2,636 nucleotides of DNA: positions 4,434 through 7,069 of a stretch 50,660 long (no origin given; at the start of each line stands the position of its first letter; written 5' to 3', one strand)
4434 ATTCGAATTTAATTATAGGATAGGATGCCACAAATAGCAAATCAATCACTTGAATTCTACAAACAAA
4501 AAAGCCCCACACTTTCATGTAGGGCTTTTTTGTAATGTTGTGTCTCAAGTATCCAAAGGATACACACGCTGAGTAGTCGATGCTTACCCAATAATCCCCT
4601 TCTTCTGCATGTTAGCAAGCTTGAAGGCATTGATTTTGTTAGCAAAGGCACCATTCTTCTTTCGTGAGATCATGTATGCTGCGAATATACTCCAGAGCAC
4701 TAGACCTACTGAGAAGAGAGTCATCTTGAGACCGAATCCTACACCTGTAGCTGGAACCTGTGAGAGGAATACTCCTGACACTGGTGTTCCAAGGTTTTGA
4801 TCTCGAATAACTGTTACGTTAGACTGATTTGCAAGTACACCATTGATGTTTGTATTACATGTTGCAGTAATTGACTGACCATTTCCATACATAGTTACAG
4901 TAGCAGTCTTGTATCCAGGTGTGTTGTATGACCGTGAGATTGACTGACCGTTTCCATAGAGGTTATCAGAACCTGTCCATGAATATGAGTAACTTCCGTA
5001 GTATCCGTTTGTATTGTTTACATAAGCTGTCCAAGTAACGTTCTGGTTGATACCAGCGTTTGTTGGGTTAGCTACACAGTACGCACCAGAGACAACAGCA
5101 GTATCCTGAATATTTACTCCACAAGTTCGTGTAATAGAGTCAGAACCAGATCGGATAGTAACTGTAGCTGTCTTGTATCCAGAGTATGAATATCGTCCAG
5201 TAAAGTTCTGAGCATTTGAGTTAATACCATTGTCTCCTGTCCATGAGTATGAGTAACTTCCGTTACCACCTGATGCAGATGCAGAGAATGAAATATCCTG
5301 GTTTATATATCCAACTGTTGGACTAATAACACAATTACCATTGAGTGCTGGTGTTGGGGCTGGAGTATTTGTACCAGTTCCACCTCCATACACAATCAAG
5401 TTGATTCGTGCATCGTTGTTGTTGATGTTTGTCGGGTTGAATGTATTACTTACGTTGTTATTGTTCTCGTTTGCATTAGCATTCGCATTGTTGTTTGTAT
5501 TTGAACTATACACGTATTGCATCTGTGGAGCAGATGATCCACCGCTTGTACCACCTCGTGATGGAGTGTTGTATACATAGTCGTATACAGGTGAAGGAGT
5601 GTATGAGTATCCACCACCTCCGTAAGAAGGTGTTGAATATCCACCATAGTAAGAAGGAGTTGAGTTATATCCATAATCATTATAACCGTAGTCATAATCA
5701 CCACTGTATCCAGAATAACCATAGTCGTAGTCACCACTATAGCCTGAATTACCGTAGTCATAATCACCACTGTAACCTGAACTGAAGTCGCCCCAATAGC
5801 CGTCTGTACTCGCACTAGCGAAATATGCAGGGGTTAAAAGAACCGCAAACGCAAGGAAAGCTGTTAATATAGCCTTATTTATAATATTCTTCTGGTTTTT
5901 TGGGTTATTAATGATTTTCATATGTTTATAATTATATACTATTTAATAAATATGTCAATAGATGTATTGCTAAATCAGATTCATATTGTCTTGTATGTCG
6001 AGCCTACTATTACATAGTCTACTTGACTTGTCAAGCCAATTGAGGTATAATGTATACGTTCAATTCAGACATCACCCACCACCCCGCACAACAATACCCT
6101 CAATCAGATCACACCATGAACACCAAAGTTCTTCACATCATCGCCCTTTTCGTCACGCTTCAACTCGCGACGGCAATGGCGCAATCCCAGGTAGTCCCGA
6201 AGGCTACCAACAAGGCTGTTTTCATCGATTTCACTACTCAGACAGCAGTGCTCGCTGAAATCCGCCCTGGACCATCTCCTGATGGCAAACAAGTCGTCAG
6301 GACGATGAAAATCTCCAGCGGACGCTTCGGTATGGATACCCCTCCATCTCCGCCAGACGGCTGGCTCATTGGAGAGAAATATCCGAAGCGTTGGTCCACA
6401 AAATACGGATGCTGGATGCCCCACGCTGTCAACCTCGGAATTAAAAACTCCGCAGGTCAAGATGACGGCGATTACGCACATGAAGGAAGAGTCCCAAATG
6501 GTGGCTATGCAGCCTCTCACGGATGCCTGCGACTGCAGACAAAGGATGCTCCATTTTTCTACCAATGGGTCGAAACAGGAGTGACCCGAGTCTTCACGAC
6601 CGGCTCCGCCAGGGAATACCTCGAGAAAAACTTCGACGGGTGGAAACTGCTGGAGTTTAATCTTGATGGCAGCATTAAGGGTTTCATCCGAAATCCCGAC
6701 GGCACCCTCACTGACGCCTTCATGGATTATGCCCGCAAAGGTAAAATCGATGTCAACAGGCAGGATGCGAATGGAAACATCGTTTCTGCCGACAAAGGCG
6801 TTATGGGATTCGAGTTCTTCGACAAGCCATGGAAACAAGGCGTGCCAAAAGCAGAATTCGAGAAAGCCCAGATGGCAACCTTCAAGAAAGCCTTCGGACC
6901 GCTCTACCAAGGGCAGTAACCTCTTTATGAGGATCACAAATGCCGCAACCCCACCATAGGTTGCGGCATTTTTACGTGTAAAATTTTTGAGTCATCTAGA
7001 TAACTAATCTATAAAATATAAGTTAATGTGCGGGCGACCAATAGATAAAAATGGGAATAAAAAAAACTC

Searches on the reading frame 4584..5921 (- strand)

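Call 9: search_protein_families(library=pfam, proteins=[window:4584-5921:-], max_evalue=0.01)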
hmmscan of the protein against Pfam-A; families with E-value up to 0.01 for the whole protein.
window:4584-5921:- (445 aa): 1 family
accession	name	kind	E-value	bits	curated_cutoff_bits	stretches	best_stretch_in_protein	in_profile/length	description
PF18911.6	PKD_4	-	7.7e-06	26.3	27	1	208-265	18-77/85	PKD domain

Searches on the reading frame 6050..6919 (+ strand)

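Call 9: search_protein_families(library=pfam, proteins=[window:6050-6919:+], max_evalue=0.01)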
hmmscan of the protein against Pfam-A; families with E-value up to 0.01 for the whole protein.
window:6050-6919:+ (289 aa): 1 family
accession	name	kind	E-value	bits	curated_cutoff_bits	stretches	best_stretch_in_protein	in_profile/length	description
PF03734.19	YkuD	-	3e-08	34.8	23.4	1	79-181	19-144/146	L,D-transpeptidase catalytic domain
